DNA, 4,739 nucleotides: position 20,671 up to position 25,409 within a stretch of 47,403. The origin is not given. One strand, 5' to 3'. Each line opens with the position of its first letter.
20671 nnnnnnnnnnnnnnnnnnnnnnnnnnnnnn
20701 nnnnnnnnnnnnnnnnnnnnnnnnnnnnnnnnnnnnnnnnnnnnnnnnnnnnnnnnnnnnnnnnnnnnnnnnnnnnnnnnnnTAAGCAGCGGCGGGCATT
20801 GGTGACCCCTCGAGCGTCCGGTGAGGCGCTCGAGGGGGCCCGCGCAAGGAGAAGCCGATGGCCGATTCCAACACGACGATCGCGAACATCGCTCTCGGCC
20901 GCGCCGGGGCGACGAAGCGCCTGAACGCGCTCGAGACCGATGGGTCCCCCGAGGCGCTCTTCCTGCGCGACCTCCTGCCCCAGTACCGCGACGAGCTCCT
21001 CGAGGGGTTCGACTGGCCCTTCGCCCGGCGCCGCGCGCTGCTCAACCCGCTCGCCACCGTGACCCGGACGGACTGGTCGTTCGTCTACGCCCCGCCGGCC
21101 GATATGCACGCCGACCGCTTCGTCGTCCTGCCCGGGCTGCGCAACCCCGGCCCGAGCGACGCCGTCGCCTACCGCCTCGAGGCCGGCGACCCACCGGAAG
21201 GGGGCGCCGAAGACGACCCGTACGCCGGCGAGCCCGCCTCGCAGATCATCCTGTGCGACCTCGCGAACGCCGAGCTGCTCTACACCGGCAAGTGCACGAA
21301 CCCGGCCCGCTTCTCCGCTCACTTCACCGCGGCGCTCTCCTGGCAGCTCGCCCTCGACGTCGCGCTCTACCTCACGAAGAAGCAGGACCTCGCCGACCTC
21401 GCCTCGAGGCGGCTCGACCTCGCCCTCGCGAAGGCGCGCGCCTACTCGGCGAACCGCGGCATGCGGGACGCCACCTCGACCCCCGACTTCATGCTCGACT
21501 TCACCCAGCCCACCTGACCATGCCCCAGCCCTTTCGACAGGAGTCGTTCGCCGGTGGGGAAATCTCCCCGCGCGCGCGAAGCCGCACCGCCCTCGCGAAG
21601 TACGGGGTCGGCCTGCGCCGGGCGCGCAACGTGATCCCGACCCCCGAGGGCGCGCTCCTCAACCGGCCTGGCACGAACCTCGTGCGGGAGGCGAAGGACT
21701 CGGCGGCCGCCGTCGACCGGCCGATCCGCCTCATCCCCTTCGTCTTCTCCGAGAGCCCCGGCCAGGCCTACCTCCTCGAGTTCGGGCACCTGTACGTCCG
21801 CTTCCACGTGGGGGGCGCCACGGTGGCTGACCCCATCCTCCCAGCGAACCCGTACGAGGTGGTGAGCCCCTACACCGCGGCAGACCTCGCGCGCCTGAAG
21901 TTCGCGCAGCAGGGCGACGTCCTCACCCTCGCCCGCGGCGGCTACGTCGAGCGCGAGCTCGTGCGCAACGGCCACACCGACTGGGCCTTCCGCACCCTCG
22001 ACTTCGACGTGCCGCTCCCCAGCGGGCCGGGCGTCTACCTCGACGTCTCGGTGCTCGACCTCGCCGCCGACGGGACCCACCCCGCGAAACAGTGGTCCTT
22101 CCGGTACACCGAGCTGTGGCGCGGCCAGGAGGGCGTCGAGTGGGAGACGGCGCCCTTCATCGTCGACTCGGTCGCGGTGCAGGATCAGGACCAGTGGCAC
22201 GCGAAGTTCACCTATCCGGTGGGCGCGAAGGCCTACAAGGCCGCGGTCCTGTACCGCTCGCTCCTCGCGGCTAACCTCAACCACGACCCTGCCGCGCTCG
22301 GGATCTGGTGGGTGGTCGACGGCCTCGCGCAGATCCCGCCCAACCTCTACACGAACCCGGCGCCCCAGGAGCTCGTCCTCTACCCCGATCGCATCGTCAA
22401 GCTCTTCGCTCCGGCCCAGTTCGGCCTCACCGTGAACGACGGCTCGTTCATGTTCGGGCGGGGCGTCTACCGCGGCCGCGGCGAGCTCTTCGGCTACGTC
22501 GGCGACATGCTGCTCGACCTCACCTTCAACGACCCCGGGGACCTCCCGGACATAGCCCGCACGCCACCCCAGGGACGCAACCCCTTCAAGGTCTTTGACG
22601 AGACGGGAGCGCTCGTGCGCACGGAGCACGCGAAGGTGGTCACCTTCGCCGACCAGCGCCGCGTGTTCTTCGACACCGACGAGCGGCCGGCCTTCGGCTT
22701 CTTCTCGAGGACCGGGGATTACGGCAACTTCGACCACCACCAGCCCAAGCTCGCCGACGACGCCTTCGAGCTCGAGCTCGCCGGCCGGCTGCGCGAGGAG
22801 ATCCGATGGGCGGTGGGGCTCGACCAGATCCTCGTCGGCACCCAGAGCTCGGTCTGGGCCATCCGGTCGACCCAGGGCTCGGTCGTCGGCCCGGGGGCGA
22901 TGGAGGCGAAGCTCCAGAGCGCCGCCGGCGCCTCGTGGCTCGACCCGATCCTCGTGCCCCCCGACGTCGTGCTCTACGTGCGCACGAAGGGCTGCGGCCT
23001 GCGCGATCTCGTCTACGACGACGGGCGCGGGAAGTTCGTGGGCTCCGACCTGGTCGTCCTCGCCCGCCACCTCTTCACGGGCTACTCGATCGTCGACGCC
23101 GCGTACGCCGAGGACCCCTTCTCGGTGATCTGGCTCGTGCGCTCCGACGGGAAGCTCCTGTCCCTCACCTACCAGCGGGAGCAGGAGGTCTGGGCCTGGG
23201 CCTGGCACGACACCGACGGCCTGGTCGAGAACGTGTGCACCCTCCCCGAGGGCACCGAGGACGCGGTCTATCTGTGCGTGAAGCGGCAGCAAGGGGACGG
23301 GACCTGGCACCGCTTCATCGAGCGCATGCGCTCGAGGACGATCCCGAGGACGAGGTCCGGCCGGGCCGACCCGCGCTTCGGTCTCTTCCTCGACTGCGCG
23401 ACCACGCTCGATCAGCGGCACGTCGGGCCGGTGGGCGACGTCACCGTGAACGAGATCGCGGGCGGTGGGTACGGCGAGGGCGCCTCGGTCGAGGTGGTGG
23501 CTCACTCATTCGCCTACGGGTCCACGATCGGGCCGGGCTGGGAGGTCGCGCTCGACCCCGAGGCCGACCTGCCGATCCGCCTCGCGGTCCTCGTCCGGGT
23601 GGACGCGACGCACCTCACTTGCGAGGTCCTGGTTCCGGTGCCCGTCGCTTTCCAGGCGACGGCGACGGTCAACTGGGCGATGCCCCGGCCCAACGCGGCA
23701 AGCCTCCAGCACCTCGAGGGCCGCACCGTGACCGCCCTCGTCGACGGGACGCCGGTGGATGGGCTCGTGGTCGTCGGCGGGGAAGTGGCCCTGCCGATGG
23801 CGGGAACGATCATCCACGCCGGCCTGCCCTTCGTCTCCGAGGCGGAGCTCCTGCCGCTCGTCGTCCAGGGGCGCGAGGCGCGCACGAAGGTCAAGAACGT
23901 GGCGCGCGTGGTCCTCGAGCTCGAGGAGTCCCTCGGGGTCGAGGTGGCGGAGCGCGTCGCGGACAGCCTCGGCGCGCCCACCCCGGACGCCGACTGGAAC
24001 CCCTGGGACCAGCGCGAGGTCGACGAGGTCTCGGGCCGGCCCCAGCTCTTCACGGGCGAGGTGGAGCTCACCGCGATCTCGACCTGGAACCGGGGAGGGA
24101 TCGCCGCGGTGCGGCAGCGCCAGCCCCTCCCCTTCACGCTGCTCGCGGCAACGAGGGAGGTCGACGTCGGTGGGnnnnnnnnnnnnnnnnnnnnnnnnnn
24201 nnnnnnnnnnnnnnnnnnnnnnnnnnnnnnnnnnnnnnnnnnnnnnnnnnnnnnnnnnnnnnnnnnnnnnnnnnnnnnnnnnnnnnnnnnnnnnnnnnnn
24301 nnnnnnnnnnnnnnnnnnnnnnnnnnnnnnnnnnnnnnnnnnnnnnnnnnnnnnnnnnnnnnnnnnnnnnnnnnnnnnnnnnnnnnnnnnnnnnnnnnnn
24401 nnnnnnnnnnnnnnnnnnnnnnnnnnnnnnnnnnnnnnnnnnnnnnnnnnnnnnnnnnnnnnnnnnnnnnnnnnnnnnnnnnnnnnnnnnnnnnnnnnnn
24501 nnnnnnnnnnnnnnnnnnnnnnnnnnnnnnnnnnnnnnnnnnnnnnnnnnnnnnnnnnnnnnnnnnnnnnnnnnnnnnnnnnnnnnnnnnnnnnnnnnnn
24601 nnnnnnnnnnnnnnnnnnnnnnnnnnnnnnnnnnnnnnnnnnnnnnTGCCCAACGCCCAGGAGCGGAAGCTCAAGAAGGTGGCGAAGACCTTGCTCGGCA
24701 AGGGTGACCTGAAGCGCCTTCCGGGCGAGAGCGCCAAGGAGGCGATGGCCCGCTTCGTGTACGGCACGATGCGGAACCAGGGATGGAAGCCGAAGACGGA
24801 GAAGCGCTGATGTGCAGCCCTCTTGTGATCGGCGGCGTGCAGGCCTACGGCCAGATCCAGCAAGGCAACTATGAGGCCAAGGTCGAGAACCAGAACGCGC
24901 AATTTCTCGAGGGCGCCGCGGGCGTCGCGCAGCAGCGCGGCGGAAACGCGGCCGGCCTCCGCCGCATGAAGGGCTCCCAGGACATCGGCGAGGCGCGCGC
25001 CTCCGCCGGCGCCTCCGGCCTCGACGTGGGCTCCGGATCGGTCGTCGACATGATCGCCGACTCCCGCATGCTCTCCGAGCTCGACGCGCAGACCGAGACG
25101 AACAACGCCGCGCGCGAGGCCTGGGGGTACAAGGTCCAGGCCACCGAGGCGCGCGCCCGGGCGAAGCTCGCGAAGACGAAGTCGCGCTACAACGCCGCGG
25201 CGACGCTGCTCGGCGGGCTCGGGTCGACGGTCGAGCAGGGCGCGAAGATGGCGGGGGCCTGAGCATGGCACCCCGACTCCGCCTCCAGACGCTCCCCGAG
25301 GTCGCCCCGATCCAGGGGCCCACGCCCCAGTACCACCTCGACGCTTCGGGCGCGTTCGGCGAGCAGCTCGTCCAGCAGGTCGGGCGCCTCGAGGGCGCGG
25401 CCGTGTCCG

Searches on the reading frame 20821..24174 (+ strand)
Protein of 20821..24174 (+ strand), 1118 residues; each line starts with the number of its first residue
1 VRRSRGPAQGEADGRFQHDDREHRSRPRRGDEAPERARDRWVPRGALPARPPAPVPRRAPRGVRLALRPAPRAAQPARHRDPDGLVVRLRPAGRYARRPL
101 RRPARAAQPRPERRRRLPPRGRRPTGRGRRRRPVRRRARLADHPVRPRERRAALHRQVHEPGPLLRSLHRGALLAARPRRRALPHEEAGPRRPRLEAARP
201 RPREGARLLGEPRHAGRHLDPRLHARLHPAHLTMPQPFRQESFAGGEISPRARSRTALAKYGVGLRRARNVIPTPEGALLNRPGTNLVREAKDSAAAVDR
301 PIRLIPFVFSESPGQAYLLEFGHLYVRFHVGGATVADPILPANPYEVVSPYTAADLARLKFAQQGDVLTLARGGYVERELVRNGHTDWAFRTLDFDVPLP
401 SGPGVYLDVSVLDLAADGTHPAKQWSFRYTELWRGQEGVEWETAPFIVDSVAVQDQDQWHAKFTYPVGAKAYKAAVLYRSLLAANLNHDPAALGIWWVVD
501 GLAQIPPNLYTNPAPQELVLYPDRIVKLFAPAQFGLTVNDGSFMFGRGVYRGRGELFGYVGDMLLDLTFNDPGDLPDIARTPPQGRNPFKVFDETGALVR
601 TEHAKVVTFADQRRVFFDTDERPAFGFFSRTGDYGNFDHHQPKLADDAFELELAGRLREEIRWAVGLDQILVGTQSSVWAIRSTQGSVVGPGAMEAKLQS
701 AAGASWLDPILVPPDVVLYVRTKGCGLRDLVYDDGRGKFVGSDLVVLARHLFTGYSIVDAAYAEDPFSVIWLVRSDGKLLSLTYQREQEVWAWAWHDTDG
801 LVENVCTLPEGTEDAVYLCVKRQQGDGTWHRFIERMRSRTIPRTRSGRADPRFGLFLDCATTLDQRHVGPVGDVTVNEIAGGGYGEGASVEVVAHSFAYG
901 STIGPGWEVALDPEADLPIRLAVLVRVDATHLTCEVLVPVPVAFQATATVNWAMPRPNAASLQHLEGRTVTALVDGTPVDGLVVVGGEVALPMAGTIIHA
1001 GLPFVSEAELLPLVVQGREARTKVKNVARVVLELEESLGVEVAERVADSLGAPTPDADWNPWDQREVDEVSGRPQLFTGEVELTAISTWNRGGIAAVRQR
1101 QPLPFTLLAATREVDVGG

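Call 11: search_protein_families(library=phrogs, proteins=[window:20821-24174:+], max_evalue=0.001)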
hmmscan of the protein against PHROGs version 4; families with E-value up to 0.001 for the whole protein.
window:20821-24174:+ (1118 aa): 4 families
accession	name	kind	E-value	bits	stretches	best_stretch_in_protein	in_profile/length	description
phrog_376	-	tail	7.5e-150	501.6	1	237-1118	5-711/712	tail protein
phrog_15566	-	tail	1.1e-88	299.1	1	602-1117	46-550/552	tail protein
phrog_30010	-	unknown function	9.2e-37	128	1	726-992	190-454/517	-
phrog_20269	-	unknown function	1.4e-36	127.3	1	235-395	2-155/374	-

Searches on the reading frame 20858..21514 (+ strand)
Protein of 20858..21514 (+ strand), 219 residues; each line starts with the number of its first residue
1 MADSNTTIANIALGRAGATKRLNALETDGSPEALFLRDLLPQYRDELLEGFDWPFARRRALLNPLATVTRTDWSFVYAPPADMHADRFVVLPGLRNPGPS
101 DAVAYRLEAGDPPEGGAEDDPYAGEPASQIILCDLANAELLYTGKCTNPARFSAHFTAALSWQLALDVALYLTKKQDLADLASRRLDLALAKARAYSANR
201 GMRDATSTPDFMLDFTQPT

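Call 69: search_protein_families(library=pfam, proteins=[window:20858-21514:+], max_evalue=10)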
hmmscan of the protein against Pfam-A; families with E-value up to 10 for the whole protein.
window:20858-21514:+ (219 aa): 1 family
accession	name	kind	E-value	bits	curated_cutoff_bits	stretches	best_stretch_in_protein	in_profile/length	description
PF12602.13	FinO_N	-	0.053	14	25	1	173-195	38-60/63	Fertility inhibition protein N terminal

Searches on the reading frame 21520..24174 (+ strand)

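Call 69: search_protein_families(library=pfam, proteins=[window:21520-24174:+], max_evalue=10)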
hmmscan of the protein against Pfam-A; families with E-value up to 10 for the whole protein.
window:21520-24174:+ (885 aa): 1 family
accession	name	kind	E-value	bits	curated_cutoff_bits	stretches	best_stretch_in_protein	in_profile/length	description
PF12993.12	DUF3877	-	0.37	11.2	27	1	566-601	132-167/173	Domain of unknown function, E. rectale Gene description (DUF3877)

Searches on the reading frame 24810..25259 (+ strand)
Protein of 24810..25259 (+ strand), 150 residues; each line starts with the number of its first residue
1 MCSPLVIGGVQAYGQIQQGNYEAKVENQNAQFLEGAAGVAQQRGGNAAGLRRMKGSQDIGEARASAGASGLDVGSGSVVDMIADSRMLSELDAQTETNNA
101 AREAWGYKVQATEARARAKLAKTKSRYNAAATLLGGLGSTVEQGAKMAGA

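Call 69: search_protein_families(library=pfam, proteins=[window:24810-25259:+], max_evalue=10)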
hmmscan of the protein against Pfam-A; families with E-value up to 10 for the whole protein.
window:24810-25259:+ (150 aa): 1 family
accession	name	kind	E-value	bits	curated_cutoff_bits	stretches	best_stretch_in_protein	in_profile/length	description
PF24072.1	T7_gp14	-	2.1e-05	24.9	27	1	18-141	37-162/187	T7 virus internal virion protein gp14 family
